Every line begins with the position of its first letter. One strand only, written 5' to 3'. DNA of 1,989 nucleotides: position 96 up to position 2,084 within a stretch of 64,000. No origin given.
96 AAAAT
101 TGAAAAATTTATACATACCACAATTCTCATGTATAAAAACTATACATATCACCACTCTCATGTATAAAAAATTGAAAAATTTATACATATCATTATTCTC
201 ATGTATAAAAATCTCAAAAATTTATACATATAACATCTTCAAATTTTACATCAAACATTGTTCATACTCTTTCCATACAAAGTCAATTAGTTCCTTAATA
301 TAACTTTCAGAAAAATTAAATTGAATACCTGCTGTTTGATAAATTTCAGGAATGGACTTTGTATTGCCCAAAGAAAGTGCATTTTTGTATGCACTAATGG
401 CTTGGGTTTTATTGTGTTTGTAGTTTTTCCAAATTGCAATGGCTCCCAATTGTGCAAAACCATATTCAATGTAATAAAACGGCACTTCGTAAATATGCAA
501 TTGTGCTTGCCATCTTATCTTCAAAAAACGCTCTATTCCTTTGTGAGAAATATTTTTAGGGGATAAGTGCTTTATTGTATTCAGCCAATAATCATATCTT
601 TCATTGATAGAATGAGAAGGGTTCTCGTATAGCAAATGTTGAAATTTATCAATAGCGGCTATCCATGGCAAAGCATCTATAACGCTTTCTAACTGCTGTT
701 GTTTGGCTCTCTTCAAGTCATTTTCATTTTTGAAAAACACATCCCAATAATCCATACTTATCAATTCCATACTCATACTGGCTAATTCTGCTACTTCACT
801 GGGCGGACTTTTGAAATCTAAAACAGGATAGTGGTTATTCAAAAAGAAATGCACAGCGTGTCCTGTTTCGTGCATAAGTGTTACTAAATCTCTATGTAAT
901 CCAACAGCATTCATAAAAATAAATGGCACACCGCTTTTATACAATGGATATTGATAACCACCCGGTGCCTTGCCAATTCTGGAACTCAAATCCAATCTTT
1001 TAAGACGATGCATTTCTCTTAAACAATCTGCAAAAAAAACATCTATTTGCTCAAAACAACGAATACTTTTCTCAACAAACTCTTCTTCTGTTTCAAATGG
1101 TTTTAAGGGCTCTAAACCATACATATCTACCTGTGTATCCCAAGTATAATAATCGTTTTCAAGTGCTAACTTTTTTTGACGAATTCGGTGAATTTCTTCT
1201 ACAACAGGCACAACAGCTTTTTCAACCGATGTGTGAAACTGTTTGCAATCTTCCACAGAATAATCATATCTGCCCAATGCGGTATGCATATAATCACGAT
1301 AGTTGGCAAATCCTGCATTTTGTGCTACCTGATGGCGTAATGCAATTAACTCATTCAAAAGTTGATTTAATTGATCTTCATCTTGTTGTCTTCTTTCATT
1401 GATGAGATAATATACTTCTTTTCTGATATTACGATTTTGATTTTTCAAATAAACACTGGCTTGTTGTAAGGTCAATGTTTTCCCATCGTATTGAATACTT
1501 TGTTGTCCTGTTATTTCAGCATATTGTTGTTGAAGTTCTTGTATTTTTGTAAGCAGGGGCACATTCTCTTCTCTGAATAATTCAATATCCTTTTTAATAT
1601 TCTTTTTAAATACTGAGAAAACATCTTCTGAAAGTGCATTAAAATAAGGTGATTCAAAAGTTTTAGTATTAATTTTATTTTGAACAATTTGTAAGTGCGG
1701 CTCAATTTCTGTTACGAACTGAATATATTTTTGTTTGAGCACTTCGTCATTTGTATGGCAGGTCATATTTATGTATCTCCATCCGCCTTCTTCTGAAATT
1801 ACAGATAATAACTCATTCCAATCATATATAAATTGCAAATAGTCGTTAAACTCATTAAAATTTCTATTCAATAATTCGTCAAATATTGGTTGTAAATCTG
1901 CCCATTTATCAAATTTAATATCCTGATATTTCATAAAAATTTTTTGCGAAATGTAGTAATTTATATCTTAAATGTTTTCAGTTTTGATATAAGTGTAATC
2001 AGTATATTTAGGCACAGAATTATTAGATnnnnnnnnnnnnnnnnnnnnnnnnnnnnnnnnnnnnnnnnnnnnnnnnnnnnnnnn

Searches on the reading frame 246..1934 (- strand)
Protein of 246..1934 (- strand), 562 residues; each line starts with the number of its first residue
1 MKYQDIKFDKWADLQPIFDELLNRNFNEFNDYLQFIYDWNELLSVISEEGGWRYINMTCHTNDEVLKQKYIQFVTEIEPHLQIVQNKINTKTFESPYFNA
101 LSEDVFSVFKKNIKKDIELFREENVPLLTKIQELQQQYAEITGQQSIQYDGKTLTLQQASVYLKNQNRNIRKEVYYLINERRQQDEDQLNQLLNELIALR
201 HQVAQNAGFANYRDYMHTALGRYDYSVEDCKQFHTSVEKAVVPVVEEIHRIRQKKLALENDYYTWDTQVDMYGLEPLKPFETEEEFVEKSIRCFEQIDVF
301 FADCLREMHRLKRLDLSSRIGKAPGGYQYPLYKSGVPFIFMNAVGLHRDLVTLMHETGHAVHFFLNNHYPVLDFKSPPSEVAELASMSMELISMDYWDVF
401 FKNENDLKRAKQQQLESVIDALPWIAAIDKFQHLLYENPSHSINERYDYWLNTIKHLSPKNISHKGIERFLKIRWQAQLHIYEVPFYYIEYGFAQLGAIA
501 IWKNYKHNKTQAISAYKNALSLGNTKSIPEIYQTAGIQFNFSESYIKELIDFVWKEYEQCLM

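Call 9: search_protein_families(library=pfam, proteins=[window:246-1934:-], max_evalue=0.01)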
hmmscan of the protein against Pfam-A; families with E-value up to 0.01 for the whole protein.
window:246-1934:- (562 aa): 2 families
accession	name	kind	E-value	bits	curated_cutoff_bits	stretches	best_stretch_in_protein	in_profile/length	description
PF01432.26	Peptidase_M3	-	1e-50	173.9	27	1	162-548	2-454/457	Peptidase family M3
PF19432.4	RME-8_N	-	0.00029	19.7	25.4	1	145-244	370-469/818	DNAJ protein RME-8 N-terminal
